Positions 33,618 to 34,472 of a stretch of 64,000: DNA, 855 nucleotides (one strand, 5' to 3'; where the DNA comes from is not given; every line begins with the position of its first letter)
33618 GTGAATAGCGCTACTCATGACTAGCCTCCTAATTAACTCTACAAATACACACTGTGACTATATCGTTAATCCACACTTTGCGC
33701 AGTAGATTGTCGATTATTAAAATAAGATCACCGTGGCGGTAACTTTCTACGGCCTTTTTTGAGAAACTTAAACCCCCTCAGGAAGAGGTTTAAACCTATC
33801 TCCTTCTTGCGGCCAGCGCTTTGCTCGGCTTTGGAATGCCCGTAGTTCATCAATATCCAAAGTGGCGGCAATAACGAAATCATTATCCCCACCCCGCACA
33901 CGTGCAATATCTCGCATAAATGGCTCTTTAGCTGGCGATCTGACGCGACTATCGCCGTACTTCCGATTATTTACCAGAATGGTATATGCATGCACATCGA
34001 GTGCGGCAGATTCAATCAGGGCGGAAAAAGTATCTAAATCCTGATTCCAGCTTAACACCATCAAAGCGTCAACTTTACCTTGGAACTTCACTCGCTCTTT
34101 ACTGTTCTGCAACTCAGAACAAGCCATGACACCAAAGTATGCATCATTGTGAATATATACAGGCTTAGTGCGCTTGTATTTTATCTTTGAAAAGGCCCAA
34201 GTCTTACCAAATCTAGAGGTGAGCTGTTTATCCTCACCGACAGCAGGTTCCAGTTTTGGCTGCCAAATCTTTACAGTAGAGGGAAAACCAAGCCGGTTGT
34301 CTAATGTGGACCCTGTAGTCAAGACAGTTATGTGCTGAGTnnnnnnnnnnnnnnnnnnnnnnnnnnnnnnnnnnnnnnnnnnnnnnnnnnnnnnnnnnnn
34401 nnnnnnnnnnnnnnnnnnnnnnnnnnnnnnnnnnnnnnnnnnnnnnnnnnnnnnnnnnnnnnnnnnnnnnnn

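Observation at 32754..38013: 5.2-kb low-GC genomic island in the tRNA-Val 3' end (45-nt direct repeats) carrying a GmrSD-like type IV restriction enzyme, IS3 and a PIN/UPF0175 TA pair, with no integrase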

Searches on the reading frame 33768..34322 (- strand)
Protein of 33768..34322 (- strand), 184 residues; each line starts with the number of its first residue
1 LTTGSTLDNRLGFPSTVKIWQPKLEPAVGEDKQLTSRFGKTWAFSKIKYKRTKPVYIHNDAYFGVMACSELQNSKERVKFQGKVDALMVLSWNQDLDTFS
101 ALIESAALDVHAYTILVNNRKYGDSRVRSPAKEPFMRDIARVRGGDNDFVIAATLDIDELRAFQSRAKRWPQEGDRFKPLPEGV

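Call 8: search_protein_families(library=pfam, proteins=[window:33768-34322:-], max_evalue=0.01)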
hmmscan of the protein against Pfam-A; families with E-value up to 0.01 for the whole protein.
window:33768-34322:- (184 aa): 0 families

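Call 9: search_protein_families(library=padloc, proteins=[window:33768-34322:-], max_evalue=0.01)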
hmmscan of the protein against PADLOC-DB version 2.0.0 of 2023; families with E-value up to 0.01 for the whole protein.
window:33768-34322:- (184 aa): 6 families
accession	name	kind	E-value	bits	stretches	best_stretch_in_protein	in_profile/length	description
PDLC03780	RT_UG5-nitrilase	-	4.8e-74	248.3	1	8-183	731-889/907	DRT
PDLC03804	RTasNitrilase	-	3e-30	103.5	1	17-184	240-395/397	DRT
PDLC02995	RT_UG5-nitrilase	-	2e-17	60.5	1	58-170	824-935/958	-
PDLC03745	Drt1a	-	1.2e-10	37.9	1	82-179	1081-1171/1176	DRT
PDLC02171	Drt1a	-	5.6e-07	25.4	1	80-168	1131-1216/1232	-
PDLC01989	CARF_m7--CARF_nitrilase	-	0.0028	14.3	1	61-137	318-395/457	-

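Call 23: find_homologous_proteins(query=window:33768-34322:-, max_evalue=0.00001)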
Query window:33768-34322:- (184 aa): 124 proteins with E <= 0.00001 among 181 candidates; the best 120 are listed.
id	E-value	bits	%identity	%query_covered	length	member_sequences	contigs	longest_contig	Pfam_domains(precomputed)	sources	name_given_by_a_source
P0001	1.2e-92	327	82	96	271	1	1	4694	-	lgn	-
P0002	2.8e-92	326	81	96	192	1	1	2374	-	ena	-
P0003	9.0e-92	324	80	96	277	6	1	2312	-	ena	-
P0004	7.9e-91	321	73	96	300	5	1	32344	-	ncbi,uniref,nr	ncbi:hypothetical protein [Methylomonas methanica]|uniref:Carbon-nitrogen hydrolase family protein n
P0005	1.3e-90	320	80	96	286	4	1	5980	-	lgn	-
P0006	3.8e-89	315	79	96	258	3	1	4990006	-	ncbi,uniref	ncbi:hypothetical protein [Yersinia enterocolitica]|uniref:hypothetical protein n=1 Tax=Yersinia ent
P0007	3.8e-86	306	78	96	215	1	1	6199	-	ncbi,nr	ncbi:MAG: hypothetical protein KDI39_06080 [Pseudomonadales bacterium]|nr:hypothetical protein [Pseu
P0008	5.8e-86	305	76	96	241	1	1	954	-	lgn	-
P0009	6.4e-83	295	72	96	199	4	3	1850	-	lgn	-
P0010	9.1e-83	295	72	96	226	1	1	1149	-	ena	-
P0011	3.7e-82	293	70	95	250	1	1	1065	-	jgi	jgi:predicted amidohydrolase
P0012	9.0e-80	285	71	96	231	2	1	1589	-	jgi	jgi:hypothetical protein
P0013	9.8e-79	281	71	96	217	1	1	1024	-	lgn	-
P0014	2.1e-78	280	70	96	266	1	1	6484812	-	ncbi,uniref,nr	ncbi:hypothetical protein UNDYM_1111 [Undibacterium sp. YM2]|uniref:hypothetical protein n=1 Tax=Und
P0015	7.1e-78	279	70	96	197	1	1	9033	-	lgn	-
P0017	2.5e-76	274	70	96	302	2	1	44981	-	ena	-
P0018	2.9e-76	273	75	88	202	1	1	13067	-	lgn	-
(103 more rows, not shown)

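Call 24: find_encoding_contigs(protein=P0004, flank=10000, max_places=3)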
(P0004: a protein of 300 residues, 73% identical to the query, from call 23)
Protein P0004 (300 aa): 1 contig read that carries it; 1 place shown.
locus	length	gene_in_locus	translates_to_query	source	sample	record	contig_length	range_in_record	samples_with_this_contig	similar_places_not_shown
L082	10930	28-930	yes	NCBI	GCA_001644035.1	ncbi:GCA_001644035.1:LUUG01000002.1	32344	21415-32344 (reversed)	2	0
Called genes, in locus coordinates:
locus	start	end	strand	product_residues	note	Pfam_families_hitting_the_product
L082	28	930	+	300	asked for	-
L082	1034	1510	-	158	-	-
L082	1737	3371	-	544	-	PF13007:LZ_Tnp_IS66, PF13005:zf-IS66, PF03050:DDE_Tnp_IS66, PF13817:DDE_Tnp_IS66_C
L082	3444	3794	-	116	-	PF05717:TnpB_IS66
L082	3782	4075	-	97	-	-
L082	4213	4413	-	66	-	-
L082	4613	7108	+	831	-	-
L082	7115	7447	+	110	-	PF00226:DnaJ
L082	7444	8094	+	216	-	PF01025:GrpE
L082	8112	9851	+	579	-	PF00012:HSP70, PF06723:MreB_Mbl, PF00012:HSP70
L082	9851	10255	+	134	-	-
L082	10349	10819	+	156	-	-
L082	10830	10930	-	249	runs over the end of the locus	-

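Call 25: find_encoding_contigs(protein=P0017, flank=10000, max_places=3)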
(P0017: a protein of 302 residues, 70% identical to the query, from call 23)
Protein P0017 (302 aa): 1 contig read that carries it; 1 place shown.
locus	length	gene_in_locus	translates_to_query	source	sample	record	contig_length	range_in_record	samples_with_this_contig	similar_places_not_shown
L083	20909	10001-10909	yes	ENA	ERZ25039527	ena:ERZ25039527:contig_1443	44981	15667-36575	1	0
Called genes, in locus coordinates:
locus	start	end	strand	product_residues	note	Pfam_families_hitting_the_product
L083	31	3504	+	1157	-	PF13643:DUF4145 (faint), PF00270:DEAD, PF04851:ResIII, PF18766:SWI2_SNF2, PF00271:Helicase_C (weak), PF08463:EcoEI_R_C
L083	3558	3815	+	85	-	PF02604:PhdYeFM_antitox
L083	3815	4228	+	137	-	PF01850:PIN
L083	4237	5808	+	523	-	PF12161:HsdM_N (weak), PF02384:N6_Mtase, PF07669:Eco57I (weak)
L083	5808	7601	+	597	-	PF01420:Methylase_S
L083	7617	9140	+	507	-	PF00005:ABC_tran (faint), PF02463:SMC_N, PF13175:AAA_15, PF13476:AAA_23 (faint), PF13304:AAA_21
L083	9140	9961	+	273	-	-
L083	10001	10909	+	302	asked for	-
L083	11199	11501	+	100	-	-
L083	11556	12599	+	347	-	-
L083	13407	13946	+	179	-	PF20020:DUF6431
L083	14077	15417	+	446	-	PF13565:HTH_32, PF00665:rve, PF13683:rve_3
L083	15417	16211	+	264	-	PF13191:AAA_16 (weak), PF13604:AAA_30 (weak), PF09848:SLFN-g3_helicase (weak), PF13401:AAA_22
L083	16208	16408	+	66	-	-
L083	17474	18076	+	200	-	-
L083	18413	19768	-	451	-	PF05598:DUF772, PF01609:DDE_Tnp_1, PF13751:DDE_Tnp_1_6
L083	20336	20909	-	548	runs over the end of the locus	PF03050:DDE_Tnp_IS66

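Call 26: find_encoding_contigs(protein=P0005, flank=10000, max_places=3)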
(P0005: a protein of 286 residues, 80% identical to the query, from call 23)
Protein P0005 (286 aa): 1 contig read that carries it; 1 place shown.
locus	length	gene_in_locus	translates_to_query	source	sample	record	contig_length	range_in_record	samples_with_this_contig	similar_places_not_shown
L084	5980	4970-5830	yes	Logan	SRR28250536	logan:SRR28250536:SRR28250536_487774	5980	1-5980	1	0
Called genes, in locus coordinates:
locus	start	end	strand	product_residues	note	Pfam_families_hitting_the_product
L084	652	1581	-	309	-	PF08843:AbiEii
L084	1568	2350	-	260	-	PF17194:AbiEi_3_N, PF11459:AbiEi_3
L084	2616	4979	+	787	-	-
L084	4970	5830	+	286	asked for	-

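Call 27: find_encoding_contigs(protein=P0014, flank=10000, max_places=3)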
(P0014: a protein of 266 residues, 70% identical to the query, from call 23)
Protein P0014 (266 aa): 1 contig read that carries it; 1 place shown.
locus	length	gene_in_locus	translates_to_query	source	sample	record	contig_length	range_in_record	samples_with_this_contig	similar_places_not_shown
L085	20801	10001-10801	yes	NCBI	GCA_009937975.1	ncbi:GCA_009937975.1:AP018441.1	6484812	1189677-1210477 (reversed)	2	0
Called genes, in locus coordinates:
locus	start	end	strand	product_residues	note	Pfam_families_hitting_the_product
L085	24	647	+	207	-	PF01810:LysE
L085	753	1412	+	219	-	-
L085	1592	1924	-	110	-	-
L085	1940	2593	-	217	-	PF09335:VTT_dom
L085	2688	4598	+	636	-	PF02518:HATPase_c, PF13589:HATPase_c_3, PF01119:DNA_mis_repair, PF08676:MutL_C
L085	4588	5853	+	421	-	PF06609:TRI12 (weak), PF07690:MFS_1, PF00083:Sugar_tr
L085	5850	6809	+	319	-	PF01745:IPT, PF01715:IPPT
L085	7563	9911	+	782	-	-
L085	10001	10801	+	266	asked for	-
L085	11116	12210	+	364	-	-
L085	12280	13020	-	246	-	PF00497:SBP_bac_3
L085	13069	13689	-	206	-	-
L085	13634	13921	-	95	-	-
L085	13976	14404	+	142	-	PF09945:DUF2177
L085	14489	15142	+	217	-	PF00702:Hydrolase, PF13419:HAD_2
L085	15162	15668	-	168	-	PF04536:TPM_phosphatase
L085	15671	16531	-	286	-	PF04536:TPM_phosphatase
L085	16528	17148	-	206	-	PF04011:LemA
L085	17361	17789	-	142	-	PF08332:CaMKII_AD (faint), PF13474:SnoaL_3, PF14534:DUF4440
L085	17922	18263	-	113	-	PF11604:CusF_Ec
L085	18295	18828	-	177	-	PF13473:Cupredoxin_1 (weak), PF00127:Copper-bind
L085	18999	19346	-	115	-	-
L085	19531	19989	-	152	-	PF09537:DUF2383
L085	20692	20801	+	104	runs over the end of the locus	-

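Call 28: search_protein_families(library=padloc, proteins=[L084:2616-4979:+, L085:7563-9911:+, L083:9140-9961:+, L083:7617-9140:+, P0004, P0005], max_evalue=0.001)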
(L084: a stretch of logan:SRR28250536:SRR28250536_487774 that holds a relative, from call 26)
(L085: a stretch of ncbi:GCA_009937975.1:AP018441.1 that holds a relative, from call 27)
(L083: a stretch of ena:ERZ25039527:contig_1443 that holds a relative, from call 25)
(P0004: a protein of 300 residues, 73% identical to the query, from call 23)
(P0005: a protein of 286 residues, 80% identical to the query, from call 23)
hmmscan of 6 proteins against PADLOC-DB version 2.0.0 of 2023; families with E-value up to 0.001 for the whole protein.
L084:2616-4979:+ (787 aa): 42 families (the best 25 are shown)
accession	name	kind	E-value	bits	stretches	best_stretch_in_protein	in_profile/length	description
PDLC03780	RT_UG5-nitrilase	-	7.7e-191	634.8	1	2-778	10-634/907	DRT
PDLC03781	RT_UG5_small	-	3.1e-36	123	1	15-415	5-387/631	DRT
PDLC02995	RT_UG5-nitrilase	-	4.8e-27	92.3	1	18-412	7-391/958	-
PDLC03745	Drt1a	-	7.2e-15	51.9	1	152-410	145-395/1176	DRT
PDLC03775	RT_UG36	-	1.7e-12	45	1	178-325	116-239/557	DRT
PDLC03773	RT_UG34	-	3.1e-12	44.2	1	125-343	87-272/512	DRT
PDLC03778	RT_UG39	-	5.1e-10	36.9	1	259-331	276-344/541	DRT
PDLC03756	RT_UG19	-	4.5e-09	33.9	1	211-325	149-245/562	DRT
PDLC03768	Drt3a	-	3.4e-08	31.4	1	267-349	180-243/411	DRT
PDLC02939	RT_II-A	-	8.8e-08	30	1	251-337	114-201/304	-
PDLC03748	Drt6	-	1.7e-07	28.5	1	277-326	176-224/511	DRT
PDLC03754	RT_UG17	-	1.8e-07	28.4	1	197-363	116-262/429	DRT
PDLC02938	RT_I-B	-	2.1e-07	28.4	1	271-324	133-188/332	-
PDLC02175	Drt3a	-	2.3e-07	28.4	1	278-346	158-223/417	-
PDLC01136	RT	-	2.3e-06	25.2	1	268-367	166-254/263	RT (reverse transcriptase)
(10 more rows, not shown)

L085:7563-9911:+ (782 aa): 23 families
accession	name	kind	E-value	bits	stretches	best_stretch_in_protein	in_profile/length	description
PDLC03780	RT_UG5-nitrilase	-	1e-182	607.9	1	2-765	10-624/907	DRT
PDLC03781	RT_UG5_small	-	8e-37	125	1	17-419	7-386/631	DRT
PDLC02995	RT_UG5-nitrilase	-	3.9e-25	86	1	18-417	7-391/958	-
PDLC03745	Drt1a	-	2e-14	50.4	1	150-412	144-369/1176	DRT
PDLC03775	RT_UG36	-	8.1e-14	49.4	1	179-328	118-238/557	DRT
PDLC03773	RT_UG34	-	1.5e-12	45.2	1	128-326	91-254/512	DRT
PDLC03768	Drt3a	-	2.2e-11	41.9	1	182-347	109-238/411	DRT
PDLC02175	Drt3a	-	3.3e-09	34.5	1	284-347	160-220/417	-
PDLC03778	RT_UG39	-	7.9e-09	33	1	288-331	297-340/541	DRT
PDLC03774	RT_UG35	-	1.3e-07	28.2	1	126-335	403-562/938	DRT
PDLC03763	RT_UG25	-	3.2e-07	27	1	129-376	347-551/870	DRT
PDLC03754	RT_UG17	-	1.2e-06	25.7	1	192-328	112-227/429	DRT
PDLC02174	Drt3a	-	3.2e-06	24.7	1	188-329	90-206/403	-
PDLC02939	RT_II-A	-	7.2e-06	23.7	1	247-345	107-205/304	-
PDLC02938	RT_I-B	-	9.9e-06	23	1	213-342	97-200/332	-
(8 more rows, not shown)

L083:9140-9961:+ (273 aa): 34 families (the best 25 are shown)
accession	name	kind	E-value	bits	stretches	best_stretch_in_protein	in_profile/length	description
PDLC00330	PtuB1|PtuB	-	3.9e-95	316.7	1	1-272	1-270/271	Unknown function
PDLC00343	PtuB1|PtuB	-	4.6e-70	234.5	1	1-271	1-281/283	Unknown function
PDLC00333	PtuB1|PtuB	-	1.6e-46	157.1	1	14-243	12-243/272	Unknown function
PDLC00327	PtuB1|PtuB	-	3e-40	136.6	1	15-255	13-253/391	Unknown function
PDLC00328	PtuB1|PtuB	-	1e-36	125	1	61-245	59-264/295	Unknown function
PDLC00339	PtuB1|PtuB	-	2.5e-33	114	1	9-260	10-256/261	Unknown function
PDLC00319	PtuB1|PtuB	-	6e-31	106.1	1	13-225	13-242/310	Unknown function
PDLC00292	PtuA1|PtuA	-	7.2e-31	105.3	1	11-254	11-238/726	AAA ATPase domain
PDLC00316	PtuB1|PtuB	-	8.8e-26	89.2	1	13-248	15-256/301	Unknown function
PDLC00288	PtuA1|PtuA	-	3.3e-22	76.9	1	51-258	53-240/733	AAA ATPase domain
PDLC00329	PtuB1|PtuB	-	9.6e-22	75.7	2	59-119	60-121/331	Unknown function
PDLC00318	PtuB1|PtuB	-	1.5e-16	58.8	1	13-260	19-270/299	Unknown function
PDLC02924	HNH_I-A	-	3.1e-15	54.7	1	1-242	1-182/198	-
PDLC00324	PtuB1|PtuB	-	1.8e-12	45.5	1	39-232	24-182/209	Unknown function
PDLC00315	PtuB1|PtuB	-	3.7e-11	41.2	1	45-228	13-158/227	Unknown function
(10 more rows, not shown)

L083:7617-9140:+ (507 aa): 120 families (the best 25 are shown)
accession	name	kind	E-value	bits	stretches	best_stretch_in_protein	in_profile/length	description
PDLC00293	PtuA1|PtuA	-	2.6e-201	668.2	1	1-505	1-497/527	AAA ATPase domain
PDLC00302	PtuA1|PtuA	-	1.9e-124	414.5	1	10-496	17-522/576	AAA ATPase domain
PDLC00294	PtuA1|PtuA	-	1.6e-47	160.4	1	22-497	25-509/548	AAA ATPase domain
PDLC02980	AriA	-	5.9e-23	80.3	1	28-394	1-303/304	-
PDLC00265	PtuA1|PtuA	-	8.2e-23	79.2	2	292-483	271-459/479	AAA ATPase domain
PDLC00292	PtuA1|PtuA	-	2.8e-20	70.3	1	312-479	495-667/726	AAA ATPase domain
PDLC00289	PtuA1|PtuA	-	6.6e-20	69.5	2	319-467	220-367/404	AAA ATPase domain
PDLC00285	PtuA1|PtuA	-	1.2e-19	68.8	2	286-400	222-336/432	AAA ATPase domain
PDLC00283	PtuA1|PtuA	-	4.8e-19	66.8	2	302-405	252-355/448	AAA ATPase domain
PDLC04135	mad3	-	9.5e-19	66.2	2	4-49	3-45/374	mads_3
PDLC00266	PtuA1|PtuA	-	2.6e-18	64.6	2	304-402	291-388/483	AAA ATPase domain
PDLC02981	AriAB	-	2.6e-18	64.1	2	286-396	274-379/694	-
PDLC00304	PtuA1|PtuA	-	2.8e-17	61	1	350-494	291-431/444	AAA ATPase domain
PDLC00284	PtuA1|PtuA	-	1.6e-16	58.3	2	350-491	394-527/545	AAA ATPase domain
PDLC00278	PtuA1|PtuA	-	6.6e-16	56.6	2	1-104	1-94/436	AAA ATPase domain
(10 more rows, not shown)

P0004 (300 aa): 5 families
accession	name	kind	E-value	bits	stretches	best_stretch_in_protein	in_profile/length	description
PDLC03780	RT_UG5-nitrilase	-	2.6e-110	368.3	1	2-299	643-901/907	DRT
PDLC03804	RTasNitrilase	-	3.1e-41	139.7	1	11-289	148-396/397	DRT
PDLC02995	RT_UG5-nitrilase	-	5.1e-22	75.7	1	162-289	824-948/958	-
PDLC03745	Drt1a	-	4e-14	49.4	1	35-285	954-1173/1176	DRT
PDLC02171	Drt1a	-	6e-06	22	1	171-274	1118-1218/1232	-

P0005 (286 aa): 6 families
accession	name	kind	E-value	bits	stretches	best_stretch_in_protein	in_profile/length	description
PDLC03780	RT_UG5-nitrilase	-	1.2e-114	382.7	1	2-285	641-901/907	DRT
PDLC03804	RTasNitrilase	-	4.1e-45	152.5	1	12-275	147-396/397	DRT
PDLC02995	RT_UG5-nitrilase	-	6.4e-29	98.5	1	2-274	680-947/958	-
PDLC03745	Drt1a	-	6e-14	48.9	1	41-271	958-1173/1176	DRT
PDLC02171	Drt1a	-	1.2e-07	27.6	1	157-260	1118-1218/1232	-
PDLC01989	CARF_m7--CARF_nitrilase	-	1.5e-05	21.7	1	44-230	232-398/457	-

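Call 63: search_protein_families(library=ncbifam, proteins=[window:33768-34322:-], max_evalue=0.01)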
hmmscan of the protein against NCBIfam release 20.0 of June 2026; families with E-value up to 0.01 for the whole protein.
window:33768-34322:- (184 aa): 0 families

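Call 66: find_related_loci(query=P0005, collection=viral_contigs, flank=10000)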
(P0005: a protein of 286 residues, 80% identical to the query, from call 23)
Query P0005 (286 aa) in viral_contigs; peptide patterns used: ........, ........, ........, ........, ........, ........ (x = any residue, [..] = any of these).
3 stretches matched a pattern, but none encodes a relative of the query by tblastn (E <= 1e-3).

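Call 67: find_encoding_contigs(protein=P0001, flank=10000, max_places=3)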
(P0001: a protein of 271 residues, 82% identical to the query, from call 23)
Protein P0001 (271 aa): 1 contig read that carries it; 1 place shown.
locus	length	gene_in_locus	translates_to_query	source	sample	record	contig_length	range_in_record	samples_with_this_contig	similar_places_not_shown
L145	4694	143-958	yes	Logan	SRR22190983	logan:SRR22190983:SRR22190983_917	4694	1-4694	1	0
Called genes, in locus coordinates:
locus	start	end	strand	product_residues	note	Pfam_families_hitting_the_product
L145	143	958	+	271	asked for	-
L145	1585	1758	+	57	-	-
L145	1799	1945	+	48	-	PF12834:Phage_int_SAM_2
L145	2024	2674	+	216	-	PF12835:Integrase_1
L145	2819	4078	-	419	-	PF07690:MFS_1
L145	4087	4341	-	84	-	PF07690:MFS_1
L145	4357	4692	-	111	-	?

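Call 68: find_encoding_contigs(protein=P0018, flank=10000, max_places=3)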
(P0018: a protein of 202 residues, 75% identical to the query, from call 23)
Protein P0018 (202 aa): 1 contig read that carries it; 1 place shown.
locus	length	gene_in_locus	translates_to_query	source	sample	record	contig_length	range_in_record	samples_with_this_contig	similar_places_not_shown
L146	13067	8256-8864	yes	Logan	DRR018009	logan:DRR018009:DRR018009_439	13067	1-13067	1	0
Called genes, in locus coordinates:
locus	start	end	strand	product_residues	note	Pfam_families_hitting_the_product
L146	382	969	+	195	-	-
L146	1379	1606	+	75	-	PF12728:HTH_17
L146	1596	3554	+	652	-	-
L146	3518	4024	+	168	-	-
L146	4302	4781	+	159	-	-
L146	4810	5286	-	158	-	-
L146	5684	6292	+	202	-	-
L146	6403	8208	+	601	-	-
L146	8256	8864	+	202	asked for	-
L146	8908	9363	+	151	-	-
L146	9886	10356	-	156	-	-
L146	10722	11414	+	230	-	-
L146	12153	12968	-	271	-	PF20172:DUF6538 (weak)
